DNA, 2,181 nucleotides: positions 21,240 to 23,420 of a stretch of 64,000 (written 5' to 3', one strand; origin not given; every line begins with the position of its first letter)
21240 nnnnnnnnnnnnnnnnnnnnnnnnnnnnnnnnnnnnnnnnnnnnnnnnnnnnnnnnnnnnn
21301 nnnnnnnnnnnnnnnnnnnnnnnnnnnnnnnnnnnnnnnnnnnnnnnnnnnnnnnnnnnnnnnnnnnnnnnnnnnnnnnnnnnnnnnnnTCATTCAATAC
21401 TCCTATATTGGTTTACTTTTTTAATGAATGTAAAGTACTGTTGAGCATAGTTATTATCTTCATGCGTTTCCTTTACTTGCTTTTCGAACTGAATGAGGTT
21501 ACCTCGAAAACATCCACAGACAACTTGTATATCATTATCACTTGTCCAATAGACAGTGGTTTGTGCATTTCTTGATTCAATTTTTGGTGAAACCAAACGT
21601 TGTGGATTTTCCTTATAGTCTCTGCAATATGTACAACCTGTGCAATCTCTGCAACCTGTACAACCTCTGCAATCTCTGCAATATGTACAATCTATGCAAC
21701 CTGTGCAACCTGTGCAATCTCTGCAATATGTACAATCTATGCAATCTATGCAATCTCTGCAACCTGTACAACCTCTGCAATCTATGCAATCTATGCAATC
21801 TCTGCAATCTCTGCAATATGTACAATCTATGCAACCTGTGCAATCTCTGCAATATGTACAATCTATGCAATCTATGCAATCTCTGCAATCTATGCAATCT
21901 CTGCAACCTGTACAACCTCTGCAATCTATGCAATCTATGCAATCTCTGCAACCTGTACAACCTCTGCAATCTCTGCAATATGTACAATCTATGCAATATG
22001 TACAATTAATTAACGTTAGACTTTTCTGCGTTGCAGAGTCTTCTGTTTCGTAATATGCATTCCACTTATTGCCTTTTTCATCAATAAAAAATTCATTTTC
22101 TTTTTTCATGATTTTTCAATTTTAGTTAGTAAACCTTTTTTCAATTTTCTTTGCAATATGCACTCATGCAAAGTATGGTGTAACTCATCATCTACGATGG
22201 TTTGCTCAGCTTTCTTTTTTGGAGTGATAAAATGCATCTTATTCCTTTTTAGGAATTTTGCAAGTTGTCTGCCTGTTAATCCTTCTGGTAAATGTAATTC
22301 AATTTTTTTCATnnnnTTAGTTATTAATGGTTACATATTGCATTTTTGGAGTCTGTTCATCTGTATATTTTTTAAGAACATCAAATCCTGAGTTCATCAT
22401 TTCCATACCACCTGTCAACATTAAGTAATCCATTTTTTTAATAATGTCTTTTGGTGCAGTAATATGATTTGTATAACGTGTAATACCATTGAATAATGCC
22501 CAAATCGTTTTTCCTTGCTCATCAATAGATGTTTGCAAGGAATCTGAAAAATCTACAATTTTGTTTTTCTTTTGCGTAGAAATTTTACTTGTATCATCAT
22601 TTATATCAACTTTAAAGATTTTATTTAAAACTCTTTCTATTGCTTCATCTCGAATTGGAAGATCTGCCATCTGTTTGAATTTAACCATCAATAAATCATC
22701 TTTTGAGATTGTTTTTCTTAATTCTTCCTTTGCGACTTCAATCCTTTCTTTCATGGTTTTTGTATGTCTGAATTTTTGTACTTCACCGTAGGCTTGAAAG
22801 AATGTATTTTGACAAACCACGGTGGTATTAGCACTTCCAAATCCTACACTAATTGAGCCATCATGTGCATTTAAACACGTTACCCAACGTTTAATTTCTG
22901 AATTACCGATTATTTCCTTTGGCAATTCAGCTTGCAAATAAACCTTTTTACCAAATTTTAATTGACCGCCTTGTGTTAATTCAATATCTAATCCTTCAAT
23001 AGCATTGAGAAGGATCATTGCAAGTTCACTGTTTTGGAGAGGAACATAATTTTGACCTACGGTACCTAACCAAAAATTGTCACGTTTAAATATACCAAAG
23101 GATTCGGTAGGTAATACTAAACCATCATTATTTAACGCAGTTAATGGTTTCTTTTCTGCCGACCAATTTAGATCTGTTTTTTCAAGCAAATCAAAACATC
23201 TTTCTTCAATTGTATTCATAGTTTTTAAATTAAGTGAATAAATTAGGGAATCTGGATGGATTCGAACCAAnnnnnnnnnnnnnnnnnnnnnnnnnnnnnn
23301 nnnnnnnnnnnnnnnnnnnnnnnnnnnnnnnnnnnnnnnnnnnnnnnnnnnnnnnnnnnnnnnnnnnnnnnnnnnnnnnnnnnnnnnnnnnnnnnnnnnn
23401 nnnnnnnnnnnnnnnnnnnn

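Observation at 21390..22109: Protein with 43 uninterrupted Cys-x-x triplets built from only five triplet types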

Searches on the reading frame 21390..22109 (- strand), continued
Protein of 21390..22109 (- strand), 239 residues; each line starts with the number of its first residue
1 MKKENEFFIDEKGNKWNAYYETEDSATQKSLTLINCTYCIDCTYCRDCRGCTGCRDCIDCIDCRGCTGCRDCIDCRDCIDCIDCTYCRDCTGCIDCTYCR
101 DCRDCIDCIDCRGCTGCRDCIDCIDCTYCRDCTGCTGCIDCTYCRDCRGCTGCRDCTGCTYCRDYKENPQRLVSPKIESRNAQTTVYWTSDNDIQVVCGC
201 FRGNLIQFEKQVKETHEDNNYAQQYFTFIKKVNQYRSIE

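Call 102: find_encoding_contigs(protein=P0051, flank=5000, max_places=1)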
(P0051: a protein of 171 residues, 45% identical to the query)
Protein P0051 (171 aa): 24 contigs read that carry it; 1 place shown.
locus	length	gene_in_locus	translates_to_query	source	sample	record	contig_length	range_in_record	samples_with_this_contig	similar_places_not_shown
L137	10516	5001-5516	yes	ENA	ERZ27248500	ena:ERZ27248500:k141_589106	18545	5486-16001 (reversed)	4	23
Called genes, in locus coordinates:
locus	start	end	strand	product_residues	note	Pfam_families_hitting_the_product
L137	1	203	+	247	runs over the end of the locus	PF25283:DUF7873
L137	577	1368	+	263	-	-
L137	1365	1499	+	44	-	-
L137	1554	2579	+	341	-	-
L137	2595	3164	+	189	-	-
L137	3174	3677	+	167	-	-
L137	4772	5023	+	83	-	-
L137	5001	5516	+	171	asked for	-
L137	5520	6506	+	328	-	PF03690:MYG1_exonuc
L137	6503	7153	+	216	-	-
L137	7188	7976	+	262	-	-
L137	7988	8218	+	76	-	-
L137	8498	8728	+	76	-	-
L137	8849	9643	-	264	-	-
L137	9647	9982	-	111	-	-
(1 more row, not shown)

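Call 103: find_encoding_contigs(protein=P0033, flank=5000, max_places=1)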
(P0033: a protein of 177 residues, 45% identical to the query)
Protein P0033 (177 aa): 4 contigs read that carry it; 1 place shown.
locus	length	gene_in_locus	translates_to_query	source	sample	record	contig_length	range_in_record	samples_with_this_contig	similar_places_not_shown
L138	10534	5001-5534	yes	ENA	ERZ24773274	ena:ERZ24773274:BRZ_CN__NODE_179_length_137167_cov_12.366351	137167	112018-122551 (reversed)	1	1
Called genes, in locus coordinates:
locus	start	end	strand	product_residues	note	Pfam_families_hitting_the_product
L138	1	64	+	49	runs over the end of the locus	-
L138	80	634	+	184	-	PF00149:Metallophos, PF12850:Metallophos_2 (weak)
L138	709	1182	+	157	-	-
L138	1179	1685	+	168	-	-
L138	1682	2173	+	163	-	-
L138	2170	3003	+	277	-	-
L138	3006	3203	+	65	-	-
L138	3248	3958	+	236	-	PF00149:Metallophos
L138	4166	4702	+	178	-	PF10263:SprT-like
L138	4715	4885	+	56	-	-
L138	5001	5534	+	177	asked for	-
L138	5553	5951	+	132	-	-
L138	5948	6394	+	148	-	-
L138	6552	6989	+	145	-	-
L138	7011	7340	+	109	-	-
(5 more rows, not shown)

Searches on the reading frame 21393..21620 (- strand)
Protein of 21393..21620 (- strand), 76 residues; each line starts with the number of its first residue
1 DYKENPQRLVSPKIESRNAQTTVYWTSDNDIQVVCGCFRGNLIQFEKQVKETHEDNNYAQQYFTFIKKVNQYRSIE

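Call 32: search_solved_structures(query=window:21393-21620:-, max_evalue=10)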
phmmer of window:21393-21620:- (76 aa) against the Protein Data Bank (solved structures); distinct sequences matched with E-value up to 10: 6.
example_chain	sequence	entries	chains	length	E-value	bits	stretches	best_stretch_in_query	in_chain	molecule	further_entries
5h1j_A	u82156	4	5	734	0.3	14.6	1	12-46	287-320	Gem-associated protein 5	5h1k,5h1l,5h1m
5h3s_A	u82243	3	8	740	0.3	14.6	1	12-46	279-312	Gem-associated protein 5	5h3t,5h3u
5gxh_A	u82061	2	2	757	0.31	14.5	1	12-46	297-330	Gem-associated protein 5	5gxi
5tee_A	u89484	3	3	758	0.31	14.5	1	12-46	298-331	Gem-associated protein 5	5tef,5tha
4k1p_A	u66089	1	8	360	0.38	14.2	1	38-71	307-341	NheA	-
5c9n_A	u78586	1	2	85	0.48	13.9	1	39-64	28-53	Geminin coiled-coil domain-containing protein 1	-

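Call 39: find_homologous_proteins(query=window:21393-21617:-, max_evalue=0.001)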
Query window:21393-21617:- (75 aa): 4 proteins with E <= 0.001 among 4 candidates.
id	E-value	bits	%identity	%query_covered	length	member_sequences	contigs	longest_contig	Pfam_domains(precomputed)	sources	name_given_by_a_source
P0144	3.7e-39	149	100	91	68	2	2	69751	-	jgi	jgi:hypothetical protein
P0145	4.0e-20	89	63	91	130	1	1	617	-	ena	-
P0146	1.0e-16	78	59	84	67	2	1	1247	-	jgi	jgi:hypothetical protein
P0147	7.7e-15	72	57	84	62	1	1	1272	-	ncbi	-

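Call 40: find_encoding_contigs(protein=P0144, flank=3000, max_places=4)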
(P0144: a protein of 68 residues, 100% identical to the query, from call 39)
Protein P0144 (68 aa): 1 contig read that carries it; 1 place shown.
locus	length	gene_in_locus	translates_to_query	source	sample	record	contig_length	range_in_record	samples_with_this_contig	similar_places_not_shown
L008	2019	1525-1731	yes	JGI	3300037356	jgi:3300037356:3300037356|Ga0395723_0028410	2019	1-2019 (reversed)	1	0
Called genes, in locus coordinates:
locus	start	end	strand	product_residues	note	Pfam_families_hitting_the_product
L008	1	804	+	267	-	?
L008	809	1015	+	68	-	-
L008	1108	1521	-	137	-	-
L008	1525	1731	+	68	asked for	-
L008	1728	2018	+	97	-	?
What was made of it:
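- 21542..22053 (.): Spurious ORFs opened in other frames by the periodic DNA (21542-22009 +, 21600-22013 +, 21613-22005 -, 21640-22053 +). The JGI annotation of the identical contig L008 called one antisense ORF and split the real gene (call 40).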

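Call 45: find_homologous_proteins(query=A2, max_evalue=0.001)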
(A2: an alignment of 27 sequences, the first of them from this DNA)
Query A2 (27 sequences) (75 aa, profile of the alignment): 685 proteins with E <= 0.001 among 769 candidates; the best 120 are listed.
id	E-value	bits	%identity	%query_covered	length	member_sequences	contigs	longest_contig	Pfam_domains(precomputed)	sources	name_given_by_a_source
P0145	5.8e-29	118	63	91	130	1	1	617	-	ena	-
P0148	3.6e-27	112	55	87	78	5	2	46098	-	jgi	jgi:hypothetical protein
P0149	1.9e-26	110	62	91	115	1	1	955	-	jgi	jgi:hypothetical protein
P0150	4.4e-26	109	62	91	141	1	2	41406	-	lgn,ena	-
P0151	6.5e-26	108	55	85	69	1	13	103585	-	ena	-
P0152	9.6e-26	108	54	91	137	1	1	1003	-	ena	-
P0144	1.8e-25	107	100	91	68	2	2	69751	-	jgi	jgi:hypothetical protein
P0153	2.7e-25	106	62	73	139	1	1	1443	-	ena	-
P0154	7.4e-25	105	55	91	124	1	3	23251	-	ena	-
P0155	9.6e-25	104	52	95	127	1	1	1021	-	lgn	-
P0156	4.2e-24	102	50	91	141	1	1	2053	-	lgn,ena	-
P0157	4.8e-24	102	52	84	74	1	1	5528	-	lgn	-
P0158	5.6e-24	102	47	88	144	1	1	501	-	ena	-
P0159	8.0e-24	101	46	100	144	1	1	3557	-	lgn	-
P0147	8.4e-24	101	57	84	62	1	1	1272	-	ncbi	-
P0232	6.0e-18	83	47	77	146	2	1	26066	PF00805.29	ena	-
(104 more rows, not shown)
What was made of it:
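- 21393..21617 (-): C-terminal 'GCFxG' domain, aa 165-239 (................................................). The profile search gives 685 hits (call 45).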

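Call 46: search_solved_structures(query=A2, max_evalue=10)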
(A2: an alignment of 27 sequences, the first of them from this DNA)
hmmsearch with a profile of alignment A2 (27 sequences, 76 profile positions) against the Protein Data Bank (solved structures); distinct sequences matched with E-value up to 10: 19.
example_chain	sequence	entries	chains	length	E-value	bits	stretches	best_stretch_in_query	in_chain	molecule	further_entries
1vzu_A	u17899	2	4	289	0.14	15.6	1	32-62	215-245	N-ACETYLLACTOSAMINIDE ALPHA-1,3-GALACTOSYLTRANSFERASE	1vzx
7cmc_A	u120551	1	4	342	0.39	14.2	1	7-34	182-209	Probable deoxyhypusine synthase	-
22vl_b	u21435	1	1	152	0.48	13.9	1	41-73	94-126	ATP synthase subunit b, chloroplastic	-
7mcd_A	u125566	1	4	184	0.61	13.5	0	41-73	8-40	AI-designed TIM-barrel F15C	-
3pim_A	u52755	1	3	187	0.63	13.5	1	20-46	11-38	Peptide methionine sulfoxide reductase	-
3pil_A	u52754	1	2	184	0.65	13.4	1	20-46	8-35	Peptide methionine sulfoxide reductase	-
2vs5_A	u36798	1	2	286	0.69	13.4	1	32-62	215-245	N-ACETYLLACTOSAMINIDE ALPHA-1,3-GALACTOSYLTRANSFERASE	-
1o7o_A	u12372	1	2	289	0.7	13.3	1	32-62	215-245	N-ACETYLLACTOSAMINIDE ALPHA-1,3-GALACTOSYLTRANSFERASE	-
2jcj_A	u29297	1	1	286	0.77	13.2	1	32-62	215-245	N-ACETYLLACTOSAMINIDE ALPHA-1,3-GALACTOSYLTRANSFERASE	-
2vxm_A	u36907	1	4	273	0.77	13.2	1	32-62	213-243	N-ACETYLLACTOSAMINIDE ALPHA-1,3-GALACTOSYLTRANSFERASE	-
2jck_A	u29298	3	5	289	0.78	13.2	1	32-62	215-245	N-ACETYLLACTOSAMINIDE ALPHA-1,3-GALACTOSYLTRANSFERASE | N-ACETYLLACTOSAMINIDE ALPHA-1,3-GALACTOSYL TRANSFERASE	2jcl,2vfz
1gwv_A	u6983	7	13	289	0.78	13.2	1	32-62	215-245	N-ACETYLLACTOSAMINIDE ALPHA-1,3-GALACTOSYLTRANSFERASE | N-ACETYLLACTOSAMINIDE ALPHA-1,3-GALACTOSYL TRANSFERASE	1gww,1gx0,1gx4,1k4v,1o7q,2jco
2wgz_A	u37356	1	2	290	0.78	13.2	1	32-62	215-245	N-ACETYLLACTOSAMINIDE ALPHA-1,3-GALACTOSYL TRANSFERASE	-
5nr9_A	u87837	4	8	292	0.79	13.2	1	32-62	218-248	N-acetyllactosaminide alpha-1,3-galactosyltransferase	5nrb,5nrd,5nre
1vzt_A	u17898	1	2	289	0.8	13.1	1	32-62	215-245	N-ACETYLLACTOSAMINIDE ALPHA-1,3-GALACTOSYLTRANSFERASE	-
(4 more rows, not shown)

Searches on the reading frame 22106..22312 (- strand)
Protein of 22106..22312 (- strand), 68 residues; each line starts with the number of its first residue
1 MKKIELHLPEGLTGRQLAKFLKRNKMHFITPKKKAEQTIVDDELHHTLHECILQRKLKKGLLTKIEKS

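Call 23: search_protein_families(library=phrogs, proteins=[window:22106-22312:-], max_evalue=0.00001)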
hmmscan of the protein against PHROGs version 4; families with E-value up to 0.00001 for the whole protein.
window:22106-22312:- (68 aa): 0 families

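Call 62: search_protein_families(library=padloc, proteins=[window:22106-22312:-], max_evalue=0.01)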
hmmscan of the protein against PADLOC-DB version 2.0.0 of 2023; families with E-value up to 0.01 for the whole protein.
window:22106-22312:- (68 aa): 0 families

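Call 75: search_protein_families(library=pfam, proteins=[window:22106-22312:-], max_evalue=0.001)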
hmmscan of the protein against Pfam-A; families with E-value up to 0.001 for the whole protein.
window:22106-22312:- (68 aa): 0 families
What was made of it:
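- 22106..22312 (-): Upstream 68-aa ORF, a conserved syntenic neighbour of unknown function. No Pfam, PHROG or PADLOC hit (calls 23, 62, 75).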

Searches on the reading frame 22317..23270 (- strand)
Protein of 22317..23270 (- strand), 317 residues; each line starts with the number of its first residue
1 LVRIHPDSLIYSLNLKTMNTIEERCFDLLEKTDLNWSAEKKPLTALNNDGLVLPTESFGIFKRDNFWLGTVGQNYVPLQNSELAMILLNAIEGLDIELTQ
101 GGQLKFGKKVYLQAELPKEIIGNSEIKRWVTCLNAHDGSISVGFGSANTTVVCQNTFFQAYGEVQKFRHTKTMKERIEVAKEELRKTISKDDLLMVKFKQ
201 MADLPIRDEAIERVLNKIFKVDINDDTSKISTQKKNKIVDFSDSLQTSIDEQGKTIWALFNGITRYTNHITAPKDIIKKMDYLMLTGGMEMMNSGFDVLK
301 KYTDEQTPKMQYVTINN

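Call 23: search_protein_families(library=phrogs, proteins=[window:22317-23270:-], max_evalue=0.00001)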
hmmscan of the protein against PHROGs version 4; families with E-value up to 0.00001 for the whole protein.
window:22317-23270:- (317 aa): 1 family
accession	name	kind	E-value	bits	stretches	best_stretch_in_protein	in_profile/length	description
phrog_1221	-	unknown function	1e-37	131.1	1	29-274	54-313/355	-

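Call 62: search_protein_families(library=padloc, proteins=[window:22317-23270:-], max_evalue=0.01)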
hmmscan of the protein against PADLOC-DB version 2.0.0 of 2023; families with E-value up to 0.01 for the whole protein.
window:22317-23270:- (317 aa): 0 families

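Call 75: search_protein_families(library=pfam, proteins=[window:22317-23270:-], max_evalue=0.001)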
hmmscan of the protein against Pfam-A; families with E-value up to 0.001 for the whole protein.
window:22317-23270:- (317 aa): 1 family
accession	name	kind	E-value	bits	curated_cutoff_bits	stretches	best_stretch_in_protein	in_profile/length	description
PF06067.16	DUF932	-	5.8e-30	105.2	23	1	68-272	2-211/227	Domain of unknown function (DUF932)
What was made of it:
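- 22317..23270 (-): DUF932 protein upstream of the gene block. Pfam PF06067 at 5.8e-30 and PHROG 1221 (calls 23, 75).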
